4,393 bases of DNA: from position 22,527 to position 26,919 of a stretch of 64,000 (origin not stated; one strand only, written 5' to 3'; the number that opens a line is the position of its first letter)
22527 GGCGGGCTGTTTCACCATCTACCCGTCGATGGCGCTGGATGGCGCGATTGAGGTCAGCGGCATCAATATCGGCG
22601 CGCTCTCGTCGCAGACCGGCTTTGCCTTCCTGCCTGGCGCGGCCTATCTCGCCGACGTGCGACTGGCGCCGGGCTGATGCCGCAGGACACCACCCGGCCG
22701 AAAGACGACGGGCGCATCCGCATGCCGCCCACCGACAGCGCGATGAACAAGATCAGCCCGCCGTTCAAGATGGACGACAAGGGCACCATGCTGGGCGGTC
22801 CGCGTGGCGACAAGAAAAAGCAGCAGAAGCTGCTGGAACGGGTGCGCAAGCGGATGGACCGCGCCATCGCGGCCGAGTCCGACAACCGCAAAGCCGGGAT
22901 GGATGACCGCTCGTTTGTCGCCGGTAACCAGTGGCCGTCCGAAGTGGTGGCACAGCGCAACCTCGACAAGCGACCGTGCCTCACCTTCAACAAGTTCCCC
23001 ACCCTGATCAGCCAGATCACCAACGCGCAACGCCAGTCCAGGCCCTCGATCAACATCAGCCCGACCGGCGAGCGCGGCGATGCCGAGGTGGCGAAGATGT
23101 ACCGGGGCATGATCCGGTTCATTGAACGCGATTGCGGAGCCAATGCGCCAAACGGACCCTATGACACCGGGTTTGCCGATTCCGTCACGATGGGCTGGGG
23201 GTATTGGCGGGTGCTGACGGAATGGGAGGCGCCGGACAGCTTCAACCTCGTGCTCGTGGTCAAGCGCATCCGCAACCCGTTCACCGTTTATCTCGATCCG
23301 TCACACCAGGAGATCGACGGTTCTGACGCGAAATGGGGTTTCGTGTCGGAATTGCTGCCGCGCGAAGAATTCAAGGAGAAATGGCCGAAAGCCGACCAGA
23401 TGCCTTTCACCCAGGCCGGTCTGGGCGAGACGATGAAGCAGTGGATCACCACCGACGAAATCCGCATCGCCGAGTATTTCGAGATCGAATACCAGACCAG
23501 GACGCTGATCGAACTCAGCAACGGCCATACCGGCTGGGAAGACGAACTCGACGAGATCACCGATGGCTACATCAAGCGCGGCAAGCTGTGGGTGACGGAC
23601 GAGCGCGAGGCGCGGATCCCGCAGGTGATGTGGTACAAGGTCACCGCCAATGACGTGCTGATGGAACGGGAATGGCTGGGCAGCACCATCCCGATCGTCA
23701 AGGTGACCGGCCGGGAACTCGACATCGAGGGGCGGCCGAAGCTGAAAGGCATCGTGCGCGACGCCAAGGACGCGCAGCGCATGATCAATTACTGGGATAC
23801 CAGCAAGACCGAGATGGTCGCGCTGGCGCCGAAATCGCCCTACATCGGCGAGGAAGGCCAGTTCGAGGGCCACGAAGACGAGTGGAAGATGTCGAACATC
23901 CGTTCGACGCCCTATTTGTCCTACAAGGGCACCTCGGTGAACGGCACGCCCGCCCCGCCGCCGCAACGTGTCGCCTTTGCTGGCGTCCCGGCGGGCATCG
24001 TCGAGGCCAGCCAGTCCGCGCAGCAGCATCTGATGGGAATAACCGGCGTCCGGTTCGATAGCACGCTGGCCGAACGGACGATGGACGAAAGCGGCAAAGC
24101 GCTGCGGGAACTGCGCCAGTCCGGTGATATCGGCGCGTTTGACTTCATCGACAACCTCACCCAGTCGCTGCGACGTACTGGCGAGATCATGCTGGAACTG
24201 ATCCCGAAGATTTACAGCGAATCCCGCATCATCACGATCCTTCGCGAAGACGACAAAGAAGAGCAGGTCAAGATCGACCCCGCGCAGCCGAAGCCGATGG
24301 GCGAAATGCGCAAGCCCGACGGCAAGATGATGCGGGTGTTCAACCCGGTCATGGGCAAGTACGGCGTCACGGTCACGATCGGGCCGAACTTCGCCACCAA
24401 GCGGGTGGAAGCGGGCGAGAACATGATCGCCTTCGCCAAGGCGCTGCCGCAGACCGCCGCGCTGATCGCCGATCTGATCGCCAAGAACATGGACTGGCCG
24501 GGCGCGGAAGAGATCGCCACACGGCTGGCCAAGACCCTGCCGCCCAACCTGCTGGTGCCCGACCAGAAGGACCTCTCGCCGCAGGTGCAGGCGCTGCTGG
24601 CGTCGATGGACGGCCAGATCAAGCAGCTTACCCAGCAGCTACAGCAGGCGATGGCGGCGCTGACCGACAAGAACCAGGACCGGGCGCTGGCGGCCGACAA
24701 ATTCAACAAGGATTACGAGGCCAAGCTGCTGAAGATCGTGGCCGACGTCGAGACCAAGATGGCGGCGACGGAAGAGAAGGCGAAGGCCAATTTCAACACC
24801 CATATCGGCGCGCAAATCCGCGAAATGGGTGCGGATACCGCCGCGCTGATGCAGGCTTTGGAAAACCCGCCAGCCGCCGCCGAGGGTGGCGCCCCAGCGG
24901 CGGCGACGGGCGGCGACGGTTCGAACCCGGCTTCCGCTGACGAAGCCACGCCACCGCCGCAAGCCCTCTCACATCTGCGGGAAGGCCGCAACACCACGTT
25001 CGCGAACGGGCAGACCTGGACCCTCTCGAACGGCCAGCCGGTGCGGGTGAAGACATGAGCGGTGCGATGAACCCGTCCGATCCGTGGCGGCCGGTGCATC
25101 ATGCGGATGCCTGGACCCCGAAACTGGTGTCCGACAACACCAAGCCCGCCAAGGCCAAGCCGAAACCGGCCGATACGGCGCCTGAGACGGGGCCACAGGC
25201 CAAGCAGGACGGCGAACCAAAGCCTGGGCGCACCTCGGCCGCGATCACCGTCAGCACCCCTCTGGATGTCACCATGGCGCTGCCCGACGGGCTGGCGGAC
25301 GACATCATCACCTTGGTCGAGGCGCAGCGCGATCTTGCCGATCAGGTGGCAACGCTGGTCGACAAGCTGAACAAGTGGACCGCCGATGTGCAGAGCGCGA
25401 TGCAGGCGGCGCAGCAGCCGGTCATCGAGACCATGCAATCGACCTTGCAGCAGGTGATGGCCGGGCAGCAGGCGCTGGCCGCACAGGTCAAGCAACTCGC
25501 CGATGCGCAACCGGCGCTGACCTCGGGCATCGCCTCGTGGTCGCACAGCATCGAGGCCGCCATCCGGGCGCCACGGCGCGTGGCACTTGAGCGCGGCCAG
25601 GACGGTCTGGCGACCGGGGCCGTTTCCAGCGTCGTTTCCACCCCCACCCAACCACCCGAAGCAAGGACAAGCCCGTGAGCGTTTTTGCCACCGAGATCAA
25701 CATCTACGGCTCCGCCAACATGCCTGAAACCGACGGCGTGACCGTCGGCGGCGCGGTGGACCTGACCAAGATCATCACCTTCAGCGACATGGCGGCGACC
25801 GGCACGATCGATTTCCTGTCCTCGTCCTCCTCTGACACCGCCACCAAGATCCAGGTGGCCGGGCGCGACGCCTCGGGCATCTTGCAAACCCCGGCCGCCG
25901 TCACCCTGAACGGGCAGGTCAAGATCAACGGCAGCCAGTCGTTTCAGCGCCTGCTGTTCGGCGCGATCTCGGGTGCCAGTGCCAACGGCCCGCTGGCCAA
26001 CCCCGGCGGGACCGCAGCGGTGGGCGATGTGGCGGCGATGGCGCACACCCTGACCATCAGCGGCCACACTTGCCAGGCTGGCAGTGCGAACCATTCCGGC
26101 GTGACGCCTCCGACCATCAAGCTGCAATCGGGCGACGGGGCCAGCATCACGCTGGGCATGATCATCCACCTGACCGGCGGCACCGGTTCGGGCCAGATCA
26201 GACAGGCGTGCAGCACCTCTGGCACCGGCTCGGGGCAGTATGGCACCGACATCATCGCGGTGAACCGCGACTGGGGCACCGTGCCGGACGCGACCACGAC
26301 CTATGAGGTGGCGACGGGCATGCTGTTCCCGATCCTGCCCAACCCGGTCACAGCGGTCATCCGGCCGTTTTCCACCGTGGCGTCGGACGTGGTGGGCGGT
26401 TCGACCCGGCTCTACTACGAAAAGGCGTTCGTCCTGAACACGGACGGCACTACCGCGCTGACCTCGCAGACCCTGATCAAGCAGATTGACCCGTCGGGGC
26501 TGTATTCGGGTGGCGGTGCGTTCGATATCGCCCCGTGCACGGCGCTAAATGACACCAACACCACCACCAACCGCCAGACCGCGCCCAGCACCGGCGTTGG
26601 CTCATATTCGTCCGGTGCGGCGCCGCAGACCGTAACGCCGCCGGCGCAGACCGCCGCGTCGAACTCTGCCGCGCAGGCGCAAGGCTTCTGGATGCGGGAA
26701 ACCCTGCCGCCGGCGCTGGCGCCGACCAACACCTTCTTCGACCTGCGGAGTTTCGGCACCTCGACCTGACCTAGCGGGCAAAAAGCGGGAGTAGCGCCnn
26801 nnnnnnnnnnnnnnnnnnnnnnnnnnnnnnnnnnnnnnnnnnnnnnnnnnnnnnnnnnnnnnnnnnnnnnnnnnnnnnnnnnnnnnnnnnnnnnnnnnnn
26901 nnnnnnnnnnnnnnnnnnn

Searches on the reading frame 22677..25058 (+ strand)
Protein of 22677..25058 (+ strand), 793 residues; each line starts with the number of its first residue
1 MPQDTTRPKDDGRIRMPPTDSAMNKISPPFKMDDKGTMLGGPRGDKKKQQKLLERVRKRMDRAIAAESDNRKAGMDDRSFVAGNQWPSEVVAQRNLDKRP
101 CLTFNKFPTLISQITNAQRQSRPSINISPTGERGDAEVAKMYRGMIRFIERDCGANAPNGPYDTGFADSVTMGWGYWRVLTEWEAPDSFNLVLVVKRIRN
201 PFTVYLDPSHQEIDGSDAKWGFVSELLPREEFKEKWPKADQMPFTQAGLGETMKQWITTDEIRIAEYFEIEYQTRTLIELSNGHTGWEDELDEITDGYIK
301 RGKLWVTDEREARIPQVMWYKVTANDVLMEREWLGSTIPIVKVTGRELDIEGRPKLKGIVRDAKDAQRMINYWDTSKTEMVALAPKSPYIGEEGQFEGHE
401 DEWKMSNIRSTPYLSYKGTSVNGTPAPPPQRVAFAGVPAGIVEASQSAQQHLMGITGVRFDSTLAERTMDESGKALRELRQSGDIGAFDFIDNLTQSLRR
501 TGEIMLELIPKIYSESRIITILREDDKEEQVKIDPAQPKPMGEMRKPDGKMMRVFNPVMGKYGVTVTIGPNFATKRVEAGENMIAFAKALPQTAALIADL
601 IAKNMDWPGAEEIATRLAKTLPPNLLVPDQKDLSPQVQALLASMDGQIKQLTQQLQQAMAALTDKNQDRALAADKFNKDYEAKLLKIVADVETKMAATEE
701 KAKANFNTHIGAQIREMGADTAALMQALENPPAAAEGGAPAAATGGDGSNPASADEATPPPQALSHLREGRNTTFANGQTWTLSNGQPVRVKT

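Call 6: search_protein_families(library=phrogs, proteins=[window:22677-25058:+], max_evalue=0.01)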
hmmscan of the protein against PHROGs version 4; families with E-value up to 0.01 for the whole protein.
window:22677-25058:+ (793 aa): 2 families
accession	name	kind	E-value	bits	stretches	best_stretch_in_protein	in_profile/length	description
phrog_156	-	head and packaging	2.2e-126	424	1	45-740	4-663/681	portal protein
phrog_14911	-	unknown function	6.8e-30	105.3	1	48-425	2-383/404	-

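Call 7: search_protein_families(library=pfam, proteins=[window:22677-25058:+], max_evalue=0.01)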
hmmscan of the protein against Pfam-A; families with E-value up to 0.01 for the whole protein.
window:22677-25058:+ (793 aa): 1 family
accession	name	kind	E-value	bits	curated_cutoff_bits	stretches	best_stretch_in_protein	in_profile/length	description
PF16510.12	P22_portal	-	1.1e-161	539.7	26.1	1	57-663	1-592/594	Phage P22-like portal protein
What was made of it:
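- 22677..25058 (+): P22-like portal gene, upstream boundary of the cassette. PF16510 1.1e-161 (call 7).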

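Call 50: find_related_loci(query=window:22677-25055:+, collection=viral_contigs, flank=10000)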
Query window:22677-25055:+ (793 aa) in viral_contigs; peptide patterns used: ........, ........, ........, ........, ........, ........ (x = any residue, [..] = any of these).
130 stretches matched a pattern; 129 encode a relative of the query (tblastn E <= 1e-3); the best 80 are kept; 80 distinct loci.
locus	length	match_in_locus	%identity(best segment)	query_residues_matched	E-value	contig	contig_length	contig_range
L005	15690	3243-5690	82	1-791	0e+0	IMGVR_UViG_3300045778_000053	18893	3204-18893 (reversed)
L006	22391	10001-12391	82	1-792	0e+0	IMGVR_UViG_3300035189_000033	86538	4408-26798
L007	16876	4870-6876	53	52-725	0e+0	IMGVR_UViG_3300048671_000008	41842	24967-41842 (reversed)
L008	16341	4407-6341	54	47-695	0e+0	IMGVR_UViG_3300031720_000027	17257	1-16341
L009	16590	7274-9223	53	43-695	0e+0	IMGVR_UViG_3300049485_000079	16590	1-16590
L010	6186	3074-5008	53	47-695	0e+0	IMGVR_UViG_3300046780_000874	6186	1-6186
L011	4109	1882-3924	52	25-707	0e+0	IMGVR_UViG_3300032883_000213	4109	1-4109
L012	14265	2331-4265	52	47-695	0e+0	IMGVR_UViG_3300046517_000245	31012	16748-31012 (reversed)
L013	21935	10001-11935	52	47-695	0e+0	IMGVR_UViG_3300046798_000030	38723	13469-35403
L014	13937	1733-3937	48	1-731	0e+0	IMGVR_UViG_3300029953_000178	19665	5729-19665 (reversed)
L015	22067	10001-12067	50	16-701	0e+0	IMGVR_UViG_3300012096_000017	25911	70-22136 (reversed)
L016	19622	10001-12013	52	53-723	0e+0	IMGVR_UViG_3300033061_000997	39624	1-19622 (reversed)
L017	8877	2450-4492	51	41-729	0e+0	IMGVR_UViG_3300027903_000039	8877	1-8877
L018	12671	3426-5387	53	51-702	0e+0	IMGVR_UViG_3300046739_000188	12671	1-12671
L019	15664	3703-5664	53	51-702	0e+0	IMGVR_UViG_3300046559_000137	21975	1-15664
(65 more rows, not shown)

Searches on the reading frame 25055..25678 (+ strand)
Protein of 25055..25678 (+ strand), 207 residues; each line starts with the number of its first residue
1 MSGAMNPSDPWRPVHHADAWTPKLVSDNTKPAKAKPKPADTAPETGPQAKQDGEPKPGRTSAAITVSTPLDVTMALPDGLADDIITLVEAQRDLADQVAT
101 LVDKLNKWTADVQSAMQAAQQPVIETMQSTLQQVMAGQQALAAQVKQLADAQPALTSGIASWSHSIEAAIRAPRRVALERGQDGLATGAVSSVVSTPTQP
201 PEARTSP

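Call 6: search_protein_families(library=phrogs, proteins=[window:25055-25678:+], max_evalue=0.01)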
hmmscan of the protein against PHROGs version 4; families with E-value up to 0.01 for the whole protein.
window:25055-25678:+ (207 aa): 0 families

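Call 7: search_protein_families(library=pfam, proteins=[window:25055-25678:+], max_evalue=0.01)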
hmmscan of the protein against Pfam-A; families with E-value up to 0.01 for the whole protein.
window:25055-25678:+ (207 aa): 3 families
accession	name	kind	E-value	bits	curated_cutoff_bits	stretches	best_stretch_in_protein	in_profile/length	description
PF25547.1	WXG100_2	-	4e-05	24.1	27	1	76-151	23-97/150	WXG100 like domain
PF14712.11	Snapin_Pallidin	-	0.0068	17.3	29.6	0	116-150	7-41/89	Snapin/Pallidin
PF06320.18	GCN5L1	-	0.0098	16.6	23.9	0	109-168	20-79/114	GCN5-like protein 1 (GCN5L1)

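Call 92: search_protein_families(library=phrogs, proteins=[window:25055-25678:+], max_evalue=1)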
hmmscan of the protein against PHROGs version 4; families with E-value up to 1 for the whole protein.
window:25055-25678:+ (207 aa): 8 families
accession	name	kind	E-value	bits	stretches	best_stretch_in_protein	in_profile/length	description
phrog_184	-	tail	0.017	15.3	1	82-177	147-236/411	baseplate hub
phrog_1686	-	tail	0.027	13.3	1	87-158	733-805/1224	tail length tape measure protein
phrog_101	-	transcription regulation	0.032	15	1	80-178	86-194/203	CII-like transcriptional activator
phrog_7221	-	unknown function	0.2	12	1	78-149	135-206/295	-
phrog_7348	-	lysis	0.26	9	1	71-136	2176-2241/2564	endolysin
phrog_1467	-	unknown function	0.27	11.8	1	92-175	76-161/226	-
phrog_16490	-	unknown function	0.3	11.7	1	92-147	82-137/286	-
phrog_23576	-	unknown function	0.66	11.5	0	97-128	26-57/86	-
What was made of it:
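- There is no match to any Tfa or chaperone family in Pfam or PHROGs (calls 7, 92). It matches only PHROG families of unknown function (call 92).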

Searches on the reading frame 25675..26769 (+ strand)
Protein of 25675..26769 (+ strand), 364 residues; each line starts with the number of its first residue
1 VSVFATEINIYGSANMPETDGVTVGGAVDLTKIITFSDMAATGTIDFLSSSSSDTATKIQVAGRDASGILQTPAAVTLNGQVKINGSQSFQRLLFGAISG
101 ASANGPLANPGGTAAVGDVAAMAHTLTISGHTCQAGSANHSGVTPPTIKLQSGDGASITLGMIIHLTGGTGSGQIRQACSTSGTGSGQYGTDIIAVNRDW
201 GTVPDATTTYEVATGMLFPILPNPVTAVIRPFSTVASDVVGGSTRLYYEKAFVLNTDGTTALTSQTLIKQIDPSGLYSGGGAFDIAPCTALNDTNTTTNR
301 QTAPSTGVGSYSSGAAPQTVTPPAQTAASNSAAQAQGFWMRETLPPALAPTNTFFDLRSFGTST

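Call 6: search_protein_families(library=phrogs, proteins=[window:25675-26769:+], max_evalue=0.01)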
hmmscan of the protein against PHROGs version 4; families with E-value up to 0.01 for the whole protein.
window:25675-26769:+ (364 aa): 0 families

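Call 7: search_protein_families(library=pfam, proteins=[window:25675-26769:+], max_evalue=0.01)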
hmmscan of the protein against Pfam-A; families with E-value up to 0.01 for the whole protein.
window:25675-26769:+ (364 aa): 0 families

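Call 92: search_protein_families(library=phrogs, proteins=[window:25675-26769:+], max_evalue=1)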
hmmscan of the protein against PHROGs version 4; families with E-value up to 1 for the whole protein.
window:25675-26769:+ (364 aa): 0 families

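Call 104: find_homologous_proteins(query=window:25675-26766:+, max_evalue=0.001)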
Query window:25675-26766:+ (364 aa): 788 proteins with E <= 0.001 among 8000 candidates; the best 120 are listed.
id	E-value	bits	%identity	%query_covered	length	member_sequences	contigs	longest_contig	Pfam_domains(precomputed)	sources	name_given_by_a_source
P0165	2.3e-228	775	100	100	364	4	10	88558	-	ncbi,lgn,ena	-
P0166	1.9e-203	693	89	100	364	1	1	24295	-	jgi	jgi:hypothetical protein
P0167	5.0e-195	665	85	100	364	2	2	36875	-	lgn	-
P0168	1.0e-182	625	81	100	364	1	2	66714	-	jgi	jgi:hypothetical protein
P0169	8.4e-174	596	77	99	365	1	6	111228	-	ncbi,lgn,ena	-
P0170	2.5e-170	584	74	99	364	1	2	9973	-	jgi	jgi:hypothetical protein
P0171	1.1e-169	582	73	99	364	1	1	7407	-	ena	-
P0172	3.8e-168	577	75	98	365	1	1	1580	-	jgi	jgi:hypothetical protein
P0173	1.4e-167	575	75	100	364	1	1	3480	-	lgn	-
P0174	2.1e-167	575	74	100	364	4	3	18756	-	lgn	-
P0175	3.1e-167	574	73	100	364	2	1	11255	-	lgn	-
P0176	7.6e-167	573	74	100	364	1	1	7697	-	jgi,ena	-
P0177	5.0e-166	570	76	98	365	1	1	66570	-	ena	-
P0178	1.9e-165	568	75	100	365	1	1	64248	-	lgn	-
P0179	2.1e-165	568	75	99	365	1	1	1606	-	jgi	jgi:hypothetical protein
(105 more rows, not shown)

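Call 105: find_encoding_contigs(protein=P0165, flank=10000, max_places=10)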
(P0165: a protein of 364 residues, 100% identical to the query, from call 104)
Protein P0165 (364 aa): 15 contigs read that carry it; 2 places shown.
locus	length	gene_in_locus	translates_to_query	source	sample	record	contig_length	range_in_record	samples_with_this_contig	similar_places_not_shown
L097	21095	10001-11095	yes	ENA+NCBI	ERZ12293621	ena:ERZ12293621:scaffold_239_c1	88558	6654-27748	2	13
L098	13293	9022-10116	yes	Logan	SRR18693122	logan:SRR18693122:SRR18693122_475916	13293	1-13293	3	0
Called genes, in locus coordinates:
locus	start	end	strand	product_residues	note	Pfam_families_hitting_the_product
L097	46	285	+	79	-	-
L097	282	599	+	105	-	-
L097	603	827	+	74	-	-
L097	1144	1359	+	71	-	-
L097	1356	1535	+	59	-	-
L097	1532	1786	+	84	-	-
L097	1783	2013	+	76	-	-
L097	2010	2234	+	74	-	-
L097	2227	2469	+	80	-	-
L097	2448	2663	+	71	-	-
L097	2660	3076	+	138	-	PF03692:CxxCxxCC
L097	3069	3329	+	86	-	-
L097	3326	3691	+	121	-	-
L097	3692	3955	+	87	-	-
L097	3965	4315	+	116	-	-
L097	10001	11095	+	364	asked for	-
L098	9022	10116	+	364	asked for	-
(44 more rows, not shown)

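Call 107: find_encoding_contigs(protein=P0166, flank=9000, max_places=2)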
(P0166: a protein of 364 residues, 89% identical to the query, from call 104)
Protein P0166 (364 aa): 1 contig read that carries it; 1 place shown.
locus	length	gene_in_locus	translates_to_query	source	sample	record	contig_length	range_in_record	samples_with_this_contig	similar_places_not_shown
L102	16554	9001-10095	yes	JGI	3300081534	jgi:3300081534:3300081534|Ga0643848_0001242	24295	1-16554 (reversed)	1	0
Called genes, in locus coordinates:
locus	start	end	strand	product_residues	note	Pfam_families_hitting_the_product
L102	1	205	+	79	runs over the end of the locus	-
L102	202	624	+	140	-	PF03692:CxxCxxCC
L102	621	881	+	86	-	-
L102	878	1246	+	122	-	-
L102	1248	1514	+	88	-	-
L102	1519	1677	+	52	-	-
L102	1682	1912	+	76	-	-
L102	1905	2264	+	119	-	-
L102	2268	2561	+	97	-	-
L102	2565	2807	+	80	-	-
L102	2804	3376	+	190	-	-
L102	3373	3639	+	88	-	-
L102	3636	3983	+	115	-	-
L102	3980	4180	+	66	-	-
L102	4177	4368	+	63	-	-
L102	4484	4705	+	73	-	-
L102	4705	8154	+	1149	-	PF16510:P22_portal, PF14528:LAGLIDADG_3 (weak), PF16510:P22_portal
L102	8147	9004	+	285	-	-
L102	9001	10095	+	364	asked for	-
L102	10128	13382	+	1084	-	-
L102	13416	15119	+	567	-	-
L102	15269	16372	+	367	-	-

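Call 108: find_encoding_contigs(protein=P0169, flank=9000, max_places=3)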
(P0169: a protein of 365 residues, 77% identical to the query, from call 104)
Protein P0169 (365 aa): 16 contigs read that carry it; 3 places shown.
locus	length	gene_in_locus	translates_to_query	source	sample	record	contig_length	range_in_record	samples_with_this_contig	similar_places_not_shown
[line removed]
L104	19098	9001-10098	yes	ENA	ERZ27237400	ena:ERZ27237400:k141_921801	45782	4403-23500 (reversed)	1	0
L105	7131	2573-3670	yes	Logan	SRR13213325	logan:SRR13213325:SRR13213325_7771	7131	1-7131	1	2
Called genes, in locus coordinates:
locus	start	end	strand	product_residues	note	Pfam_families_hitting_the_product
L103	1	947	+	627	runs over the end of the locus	PF10145:PhageMin_Tail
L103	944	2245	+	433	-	PF07157:DNA_circ_N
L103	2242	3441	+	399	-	PF21683:GpP-like_1st, PF22255:Gp44-like_2nd, PF21929:GpP_4th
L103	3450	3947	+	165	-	PF06890:Phage_Mu_Gp45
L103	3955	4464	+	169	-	PF07409:GP46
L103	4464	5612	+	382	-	PF04865:Baseplate_J, PF26079:Baseplate_J_C (weak)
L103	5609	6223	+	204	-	PF10076:Phage_Mu_Gp48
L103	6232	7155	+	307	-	-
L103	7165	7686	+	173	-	-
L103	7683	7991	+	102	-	-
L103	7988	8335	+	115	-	-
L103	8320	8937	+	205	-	-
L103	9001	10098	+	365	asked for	-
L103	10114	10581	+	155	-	-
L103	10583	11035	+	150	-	-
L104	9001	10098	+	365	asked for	-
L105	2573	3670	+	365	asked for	-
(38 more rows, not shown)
